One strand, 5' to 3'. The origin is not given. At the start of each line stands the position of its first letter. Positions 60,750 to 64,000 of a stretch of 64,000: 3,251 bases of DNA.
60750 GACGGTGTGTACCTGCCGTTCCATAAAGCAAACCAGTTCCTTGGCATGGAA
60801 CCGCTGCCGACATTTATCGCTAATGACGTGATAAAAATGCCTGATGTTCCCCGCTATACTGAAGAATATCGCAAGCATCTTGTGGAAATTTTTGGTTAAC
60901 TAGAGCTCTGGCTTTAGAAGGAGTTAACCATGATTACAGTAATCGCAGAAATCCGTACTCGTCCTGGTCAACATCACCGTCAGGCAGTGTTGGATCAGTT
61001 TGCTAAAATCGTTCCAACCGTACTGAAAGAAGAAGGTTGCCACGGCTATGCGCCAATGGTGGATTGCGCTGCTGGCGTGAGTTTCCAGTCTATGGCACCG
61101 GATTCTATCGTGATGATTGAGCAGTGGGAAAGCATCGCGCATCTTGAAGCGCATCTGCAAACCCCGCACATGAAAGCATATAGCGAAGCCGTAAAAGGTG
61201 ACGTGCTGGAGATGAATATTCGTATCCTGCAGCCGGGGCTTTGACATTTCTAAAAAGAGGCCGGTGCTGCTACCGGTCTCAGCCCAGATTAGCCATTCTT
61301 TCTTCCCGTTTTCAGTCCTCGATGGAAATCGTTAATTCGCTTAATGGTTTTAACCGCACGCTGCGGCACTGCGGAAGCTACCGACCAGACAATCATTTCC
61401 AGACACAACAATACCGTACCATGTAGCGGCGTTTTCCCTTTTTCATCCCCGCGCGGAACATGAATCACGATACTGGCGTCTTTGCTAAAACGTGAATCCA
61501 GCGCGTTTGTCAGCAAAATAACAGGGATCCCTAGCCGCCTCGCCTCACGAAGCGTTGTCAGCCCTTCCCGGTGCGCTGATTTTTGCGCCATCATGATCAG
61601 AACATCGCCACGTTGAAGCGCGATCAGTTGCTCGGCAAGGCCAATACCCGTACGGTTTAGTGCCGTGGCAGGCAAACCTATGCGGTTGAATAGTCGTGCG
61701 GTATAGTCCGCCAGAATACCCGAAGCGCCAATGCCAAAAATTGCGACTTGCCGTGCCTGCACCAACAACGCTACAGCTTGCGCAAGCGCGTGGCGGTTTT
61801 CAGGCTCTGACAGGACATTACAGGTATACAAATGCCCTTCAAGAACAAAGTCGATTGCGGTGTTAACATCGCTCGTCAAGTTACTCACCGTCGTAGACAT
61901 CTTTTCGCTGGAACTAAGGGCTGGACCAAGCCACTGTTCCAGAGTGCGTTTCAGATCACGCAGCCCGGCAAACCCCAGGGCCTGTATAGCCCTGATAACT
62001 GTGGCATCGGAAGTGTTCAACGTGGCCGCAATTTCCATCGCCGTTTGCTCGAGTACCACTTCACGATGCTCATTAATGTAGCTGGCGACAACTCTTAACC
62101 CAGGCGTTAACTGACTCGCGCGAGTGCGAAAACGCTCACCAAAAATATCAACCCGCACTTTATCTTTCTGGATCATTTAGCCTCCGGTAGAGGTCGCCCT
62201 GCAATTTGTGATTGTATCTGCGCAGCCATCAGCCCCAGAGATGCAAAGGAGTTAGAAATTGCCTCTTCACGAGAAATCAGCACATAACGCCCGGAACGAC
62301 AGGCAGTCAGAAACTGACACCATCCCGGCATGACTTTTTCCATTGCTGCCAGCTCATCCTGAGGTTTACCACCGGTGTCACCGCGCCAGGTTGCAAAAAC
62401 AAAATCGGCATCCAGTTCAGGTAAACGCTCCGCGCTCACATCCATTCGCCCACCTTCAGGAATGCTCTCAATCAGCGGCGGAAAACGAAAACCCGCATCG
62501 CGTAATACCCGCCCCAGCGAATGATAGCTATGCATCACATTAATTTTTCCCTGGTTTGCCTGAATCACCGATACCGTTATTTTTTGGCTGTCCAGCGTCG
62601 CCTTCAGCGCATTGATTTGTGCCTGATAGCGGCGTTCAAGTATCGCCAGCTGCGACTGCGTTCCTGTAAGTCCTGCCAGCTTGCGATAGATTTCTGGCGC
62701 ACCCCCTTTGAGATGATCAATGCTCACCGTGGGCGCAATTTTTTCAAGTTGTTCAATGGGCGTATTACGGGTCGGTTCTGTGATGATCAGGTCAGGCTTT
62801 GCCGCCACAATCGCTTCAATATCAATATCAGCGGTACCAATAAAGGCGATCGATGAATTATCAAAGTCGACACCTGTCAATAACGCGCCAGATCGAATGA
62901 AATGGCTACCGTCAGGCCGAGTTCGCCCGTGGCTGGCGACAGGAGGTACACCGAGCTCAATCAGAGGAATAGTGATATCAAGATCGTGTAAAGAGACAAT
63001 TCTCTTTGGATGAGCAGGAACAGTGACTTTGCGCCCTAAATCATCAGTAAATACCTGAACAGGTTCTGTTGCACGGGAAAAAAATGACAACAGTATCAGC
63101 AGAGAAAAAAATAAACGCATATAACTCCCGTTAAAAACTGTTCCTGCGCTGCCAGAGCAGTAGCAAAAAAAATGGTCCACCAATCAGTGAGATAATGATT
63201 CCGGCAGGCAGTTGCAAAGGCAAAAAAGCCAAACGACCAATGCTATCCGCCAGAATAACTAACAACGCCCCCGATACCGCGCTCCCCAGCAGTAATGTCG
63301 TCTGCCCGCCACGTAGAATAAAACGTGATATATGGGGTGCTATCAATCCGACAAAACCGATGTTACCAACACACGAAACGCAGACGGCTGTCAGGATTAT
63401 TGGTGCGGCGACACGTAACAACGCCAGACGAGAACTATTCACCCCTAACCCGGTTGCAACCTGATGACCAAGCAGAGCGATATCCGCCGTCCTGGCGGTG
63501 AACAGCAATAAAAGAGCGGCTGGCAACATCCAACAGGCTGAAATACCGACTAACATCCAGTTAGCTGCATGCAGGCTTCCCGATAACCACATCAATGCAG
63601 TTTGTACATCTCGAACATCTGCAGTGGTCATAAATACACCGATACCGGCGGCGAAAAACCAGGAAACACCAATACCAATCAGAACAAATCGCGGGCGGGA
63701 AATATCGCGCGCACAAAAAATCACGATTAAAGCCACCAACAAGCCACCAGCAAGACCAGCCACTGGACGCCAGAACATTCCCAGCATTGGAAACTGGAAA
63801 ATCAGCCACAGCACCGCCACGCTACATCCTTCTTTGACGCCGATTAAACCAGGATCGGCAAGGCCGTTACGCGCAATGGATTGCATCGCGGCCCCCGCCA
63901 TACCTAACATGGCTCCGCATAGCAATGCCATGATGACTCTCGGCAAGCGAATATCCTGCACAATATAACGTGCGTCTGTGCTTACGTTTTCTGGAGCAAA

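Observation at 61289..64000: RpiR-regulated siderophore-type ABC importer inserted after ygiN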

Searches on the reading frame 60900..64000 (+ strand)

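Call 29: search_protein_families(proteins=[L001:15441-17582:+, L001:14258-15067:-, L001:13278-14261:-, L001:12232-13269:-], library=ncbifam, max_evalue=1e-10)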
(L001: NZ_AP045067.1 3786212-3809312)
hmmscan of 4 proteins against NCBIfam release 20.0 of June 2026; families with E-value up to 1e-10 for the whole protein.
L001:15441-17582:+ (713 aa): 21 families
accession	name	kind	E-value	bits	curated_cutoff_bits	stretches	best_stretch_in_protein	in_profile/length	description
TIGR01783.1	TonB-siderophor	subfamily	4.9e-112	375.7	223.5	1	73-713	1-649/649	TonB-dependent siderophore receptor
NF010651.0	PRK14050.1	equivalog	4.4e-70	236.7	884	1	17-710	21-727/730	TonB-dependent siderophore receptor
NF007465.0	PRK10044.1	equivalog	4.3e-68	230.2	803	1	27-708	29-721/726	ferrichrome porin FhuA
NF010650.0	PRK14049.1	equivalog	1.4e-57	195.4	904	1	35-684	40-704/729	ferrioxamine B receptor precursor protein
NF047944.1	FoxamRcptFoxA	equivalog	7.6e-49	166.6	1300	1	37-688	17-674/697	ferrioxamine B receptor FoxA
NF007447.0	PRK10003.1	equivalog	4.2e-47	160.9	666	1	15-713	19-727/727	ferric-rhodotorulic acid/ferric-coprogen receptor FhuE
NF007349.0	PRK09840.1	equivalog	1.2e-44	152.5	686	2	325-713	348-760/760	catecholate siderophore receptor Fiu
NF049960.1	siderphRecptFauA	equivalog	1.9e-36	125.8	900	1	31-713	33-727/727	TonB-dependent alcaligin siderophore receptor FauA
NF041676.1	FecA_OM_dicitr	equivalog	1.7e-29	102.3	1100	1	409-713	460-773/773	TonB-dependent Fe(3+) dicitrate receptor FecA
TIGR01785.1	TonB-hemin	subfamily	1e-27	96.9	316.85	1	62-713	6-677/677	TonB-dependent heme/hemoglobin receptor family protein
TIGR01786.1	TonB-hemlactrns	subfamily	3e-24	85.4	323.75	1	259-713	258-719/719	TonB-dependent hemoglobin/transferrin/lactoferrin family receptor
NF010012.0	PRK13486.1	equivalog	4e-24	85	924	1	413-622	370-582/696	TonB-dependent receptor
NF010010.0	PRK13483.1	equivalog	1.7e-20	72.6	927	0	414-685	359-638/660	ligand-gated channel protein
NF010038.0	PRK13513.1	equivalog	4.7e-20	71.7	942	0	415-685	351-637/659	ligand-gated channel protein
NF041535.1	TonB_rec_PqqU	equivalog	9.2e-19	67.2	1200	1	69-693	11-651/676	TonB-dependent receptor PqqU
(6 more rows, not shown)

L001:14258-15067:- (269 aa): 171 families (the best 25 are shown)
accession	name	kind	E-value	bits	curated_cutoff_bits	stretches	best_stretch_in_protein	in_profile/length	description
NF008409.0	PRK11231.1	equivalog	6.2e-85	284.6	375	1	10-261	3-253/255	Fe(3+) dicitrate ABC transporter ATP-binding protein FecE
NF007606.0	PRK10253.1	equivalog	4.3e-73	246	497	1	13-263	11-261/266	iron-enterobactin ABC transporter ATP-binding protein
NF007863.0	PRK10575.1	equivalog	5.4e-61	206.2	433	1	5-245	7-247/265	Fe3+-hydroxamate ABC transporter ATP-binding protein FhuC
NF007082.0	PRK09536.1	equivalog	1e-59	202.7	537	1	13-264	7-257/402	corrinoid ABC transporter ATPase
NF010068.0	PRK13548.1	equivalog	3.9e-59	199.9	261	1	12-261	8-258/261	heme ABC transporter ATP-binding protein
TIGR03873.1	F420-0_ABC_ATP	hypoth_equivalog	2.2e-55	187.7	372.4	1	10-259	2-250/256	putative F420-0 ABC transporter ATP-binding protein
NF052485.1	sider_ATP_EitC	equivalog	7.5e-48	163.1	485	1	13-257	6-246/251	siderophore ABC transporter ATP-binding protein EitC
NF040873.1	AztA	equivalog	7.5e-41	139.8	220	1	18-211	1-184/191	zinc ABC transporter ATP-binding protein AztA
TIGR02315.1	ABC_phnC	equivalog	5.6e-40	137.3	266.1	1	12-225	4-225/243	phosphonate ABC transporter ATP-binding protein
TIGR04520.1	ECF_ATPase_1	equivalog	5.5e-35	121.1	315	1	13-226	4-216/269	energy-coupling factor transporter ATPase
NF010067.0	PRK13547.1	equivalog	2.7e-33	115.4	374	1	20-249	12-258/272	heme ABC transporter ATP-binding protein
TIGR04521.1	ECF_ATPase_2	equivalog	3.6e-33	114.9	330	1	22-226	18-225/279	energy-coupling factor transporter ATPase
NF053840.1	MnTportMntADein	equivalog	5.9e-33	114.4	400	1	13-245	5-231/240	manganese ABC transporter ATP-binding protein MntA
TIGR02857.1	CydD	equivalog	8.3e-33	114.1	435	1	8-212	320-523/529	thiol reductant ABC exporter subunit CydD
TIGR01186.1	proV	subfamily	2.3e-32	112.5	326.6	1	22-227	6-211/363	betaine/proline/choline family ABC transporter ATP-binding protein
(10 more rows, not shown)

L001:13278-14261:- (327 aa): 16 families
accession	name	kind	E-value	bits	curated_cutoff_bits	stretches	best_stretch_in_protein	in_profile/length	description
NF008407.0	PRK11228.1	equivalog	2.6e-70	236.9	396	1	2-324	7-328/330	iron-dicitrate ABC transporter permease FecC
NF007872.0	PRK10577.2-3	equivalog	2.9e-64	217.6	727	1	47-321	53-327/676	Fe(3+)-hydroxamate ABC transporter permease FhuB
NF007760.0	PRK10441.1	equivalog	1.3e-63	215.2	428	1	5-324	11-328/335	Fe(3+)-siderophore ABC transporter permease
NF007299.0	PRK09777.1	equivalog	2e-60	204.7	406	1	8-325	5-317/318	Fe(3+) dicitrate ABC transporter permease subunit FecD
NF007871.0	PRK10577.2-2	equivalog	4e-58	197.5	899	1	9-325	16-331/679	Fe(3+)-hydroxamate ABC transporter permease FhuB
TIGR03869.1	F420-0_ABCperm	hypoth_equivalog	1.1e-57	195.8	437.35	1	47-324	44-320/325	putative F420-0 ABC transporter permease subunit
NF003001.0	PRK03784.1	equivalog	4e-57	193.9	334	1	9-324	20-327/332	vitamin B12 ABC transporter permease BtuC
NF007867.0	PRK10577.1-3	subfamily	2.6e-56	191.4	849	1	6-325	38-363/710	Fe(3+)-hydroxamate ABC transporter permease FhuB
NF007866.0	PRK10577.1-2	equivalog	5.7e-56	190.2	554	1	26-324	31-330/666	Fe(3+)-hydroxamate ABC transporter permease FhuB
NF007081.0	PRK09535.1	equivalog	4e-53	181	461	1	25-321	64-357/366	vitamin B12 ABC transporter permease BtuC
NF007759.0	PRK10440.1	equivalog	1.2e-46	159.5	422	1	10-316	14-317/330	iron-enterobactin ABC transporter permease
NF007873.0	PRK10577.2-4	equivalog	2.6e-43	148.7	1012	1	39-321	19-297/646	Fe(3+)-hydroxamate ABC transporter permease FhuB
NF007869.0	PRK10577.1-6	equivalog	8.1e-42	143.5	954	1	6-319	379-688/703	Fe(3+)-hydroxamate ABC transporter permease FhuB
NF007868.0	PRK10577.1-5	equivalog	3.4e-37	128.3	943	1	7-324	12-330/666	Fe(3+)-hydroxamate ABC transporter permease FhuB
NF007870.0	PRK10577.2-1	equivalog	7.4e-37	127.3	1355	1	44-322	392-670/678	Fe(3+)-hydroxamate ABC transporter permease FhuB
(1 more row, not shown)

L001:12232-13269:- (345 aa): 16 families
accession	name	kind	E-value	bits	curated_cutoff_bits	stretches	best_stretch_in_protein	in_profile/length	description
NF007867.0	PRK10577.1-3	subfamily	1.3e-57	195.6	849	1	21-343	386-707/710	Fe(3+)-hydroxamate ABC transporter permease FhuB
NF007299.0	PRK09777.1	equivalog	8.8e-55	186.2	406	1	29-340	10-316/318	Fe(3+) dicitrate ABC transporter permease subunit FecD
NF007871.0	PRK10577.2-2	equivalog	3.5e-54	184.4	899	1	27-340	363-675/679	Fe(3+)-hydroxamate ABC transporter permease FhuB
NF007866.0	PRK10577.1-2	equivalog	7e-51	173.4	554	1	66-342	387-664/666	Fe(3+)-hydroxamate ABC transporter permease FhuB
NF007872.0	PRK10577.2-3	equivalog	2.4e-49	168.3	727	1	68-342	396-670/676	Fe(3+)-hydroxamate ABC transporter permease FhuB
NF007081.0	PRK09535.1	equivalog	2.1e-48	165.5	461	1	39-341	60-361/366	vitamin B12 ABC transporter permease BtuC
NF007870.0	PRK10577.2-1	equivalog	2.6e-46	158.5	1355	1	68-339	398-671/678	Fe(3+)-hydroxamate ABC transporter permease FhuB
NF003001.0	PRK03784.1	equivalog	2.4e-45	155.1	334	1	52-342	36-329/332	vitamin B12 ABC transporter permease BtuC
TIGR03869.1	F420-0_ABCperm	hypoth_equivalog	7.5e-45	153.6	437.35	1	60-344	39-324/325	putative F420-0 ABC transporter permease subunit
NF007759.0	PRK10440.1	equivalog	1.6e-43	149.2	422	1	27-340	13-325/330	iron-enterobactin ABC transporter permease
NF008407.0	PRK11228.1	equivalog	3.9e-43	147.6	396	1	32-341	16-329/330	iron-dicitrate ABC transporter permease FecC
NF007873.0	PRK10577.2-4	equivalog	1.6e-40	139.5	1012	1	21-338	326-640/646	Fe(3+)-hydroxamate ABC transporter permease FhuB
NF007760.0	PRK10441.1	equivalog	4.8e-36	124.6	428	1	22-342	10-330/335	Fe(3+)-siderophore ABC transporter permease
NF007868.0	PRK10577.1-5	equivalog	7.5e-36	123.8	943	1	52-340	374-663/666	Fe(3+)-hydroxamate ABC transporter permease FhuB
NF007869.0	PRK10577.1-6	equivalog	4.1e-34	118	954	1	31-339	385-692/703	Fe(3+)-hydroxamate ABC transporter permease FhuB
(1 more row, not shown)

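Call 31: search_solved_structures(query=L001:15441-17582:+, max_evalue=1e-10)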
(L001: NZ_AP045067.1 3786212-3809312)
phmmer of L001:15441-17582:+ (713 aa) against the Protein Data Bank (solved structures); distinct sequences matched with E-value up to 1e-10: 33.
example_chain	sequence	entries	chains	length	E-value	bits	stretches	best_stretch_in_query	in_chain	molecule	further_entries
6i97_A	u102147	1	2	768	1.1e-48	169.8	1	44-712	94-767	Metal-pseudopaline receptor CntO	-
6z8a_A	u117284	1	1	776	1.1e-48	169.7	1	44-712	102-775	Ferrioxamine receptor FoxA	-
8b43_A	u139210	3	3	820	1.3e-48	169.4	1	44-712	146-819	Metal-pseudopaline receptor CntO | Ferrioxamine receptor FoxA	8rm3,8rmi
3qlb_A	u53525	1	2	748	2e-48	168.9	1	30-693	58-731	Enantio-pyochelin receptor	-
6i96_A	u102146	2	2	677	4.1e-48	167.8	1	52-712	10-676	Metal-pseudopaline receptor CntO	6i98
8a60_A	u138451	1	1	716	5.6e-45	157.5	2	398-708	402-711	Ferrichrome outer membrane transporter/phage receptor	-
8a8c_A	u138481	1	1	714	6.9e-45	157.2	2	398-708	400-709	Ferrichrome outer membrane transporter/phage receptor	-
1qff_A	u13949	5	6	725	3.2e-44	154.9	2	424-708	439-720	FERRIC HYDROXAMATE UPTAKE RECEPTOR | PROTEIN (FERRIC HYDROXAMATE UPTAKE RECEPTOR) | FERRIC HYDROXAMATE RECEPTOR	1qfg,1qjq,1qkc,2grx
2fcp_A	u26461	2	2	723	3.4e-44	154.9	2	424-708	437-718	PROTEIN (FERRIC HYDROXAMATE UPTAKE RECEPTOR) | FhuA iron-ferrichrome transporter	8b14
1by3_A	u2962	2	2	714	5.4e-44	154.2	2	398-708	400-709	PROTEIN (FERRICHROME-IRON RECEPTOR PRECURSOR (FHUA)) | FERRIC HYDROXAMATE UPTAKE PROTEIN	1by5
1fi1_A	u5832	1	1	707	1.1e-43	153.2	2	424-708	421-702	FERRICHROME-IRON RECEPTOR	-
4cu4_A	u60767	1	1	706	1.1e-43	153.2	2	424-708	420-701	FERRICHROME-IRON RECEPTOR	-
1fcp_A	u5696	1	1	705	1.1e-43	153.2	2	424-708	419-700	PROTEIN (FERRIC HYDROXAMATE UPTAKE RECEPTOR)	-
1xkw_A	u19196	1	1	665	2e-36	129.2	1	51-709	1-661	Fe(III)-pyochelin receptor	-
6e4v_A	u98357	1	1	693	3.8e-32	115.1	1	38-689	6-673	FhuE receptor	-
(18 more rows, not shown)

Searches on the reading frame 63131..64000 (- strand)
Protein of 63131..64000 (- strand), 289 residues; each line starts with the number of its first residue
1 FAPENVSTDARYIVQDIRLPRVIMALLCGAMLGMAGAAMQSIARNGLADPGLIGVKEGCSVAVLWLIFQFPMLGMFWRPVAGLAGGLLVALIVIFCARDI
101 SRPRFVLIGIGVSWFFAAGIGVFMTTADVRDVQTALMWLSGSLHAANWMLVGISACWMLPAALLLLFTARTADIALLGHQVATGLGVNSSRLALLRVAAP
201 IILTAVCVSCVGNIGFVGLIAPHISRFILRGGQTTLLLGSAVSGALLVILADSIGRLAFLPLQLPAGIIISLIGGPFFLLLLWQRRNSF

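Call 4: search_protein_families(proteins=[window:63131-64000:-], library=ncbifam, max_evalue=0.001)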
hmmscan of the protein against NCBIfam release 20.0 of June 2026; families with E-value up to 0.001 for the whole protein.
window:63131-64000:- (289 aa): 16 families
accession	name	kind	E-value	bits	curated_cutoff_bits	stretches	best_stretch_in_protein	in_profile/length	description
NF007867.0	PRK10577.1-3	subfamily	1.4e-56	192.3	849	1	12-287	430-707/710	Fe(3+)-hydroxamate ABC transporter permease FhuB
NF007299.0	PRK09777.1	equivalog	9.2e-54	182.9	406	1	8-284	41-316/318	Fe(3+) dicitrate ABC transporter permease subunit FecD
NF007871.0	PRK10577.2-2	equivalog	4e-52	177.7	899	1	11-284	401-675/679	Fe(3+)-hydroxamate ABC transporter permease FhuB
NF007866.0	PRK10577.1-2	equivalog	2.2e-51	175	554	1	13-286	390-664/666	Fe(3+)-hydroxamate ABC transporter permease FhuB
NF007872.0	PRK10577.2-3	equivalog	2.2e-49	168.5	727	1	12-286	396-670/676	Fe(3+)-hydroxamate ABC transporter permease FhuB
NF007081.0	PRK09535.1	equivalog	5.1e-48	164.2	461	1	6-285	83-361/366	vitamin B12 ABC transporter permease BtuC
NF007870.0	PRK10577.2-1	equivalog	3.8e-46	158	1355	1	12-283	398-671/678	Fe(3+)-hydroxamate ABC transporter permease FhuB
NF003001.0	PRK03784.1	equivalog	1.1e-45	156.2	334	1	6-286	47-329/332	vitamin B12 ABC transporter permease BtuC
TIGR03869.1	F420-0_ABCperm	hypoth_equivalog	7.3e-45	153.7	437.35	1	10-288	45-324/325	putative F420-0 ABC transporter permease subunit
NF008407.0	PRK11228.1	equivalog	7.3e-42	143.4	396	1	5-285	45-329/330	iron-dicitrate ABC transporter permease FecC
NF007759.0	PRK10440.1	equivalog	2e-40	139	422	1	9-284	50-325/330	iron-enterobactin ABC transporter permease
NF007873.0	PRK10577.2-4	equivalog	4.1e-40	138.2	1012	1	11-282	368-640/646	Fe(3+)-hydroxamate ABC transporter permease FhuB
NF007868.0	PRK10577.1-5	equivalog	2.9e-36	125.2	943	1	14-284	392-663/666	Fe(3+)-hydroxamate ABC transporter permease FhuB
NF007760.0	PRK10441.1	equivalog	1.2e-33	116.7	428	1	12-286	54-330/335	Fe(3+)-siderophore ABC transporter permease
NF007869.0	PRK10577.1-6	equivalog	1.5e-33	116.2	954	1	13-283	421-692/703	Fe(3+)-hydroxamate ABC transporter permease FhuB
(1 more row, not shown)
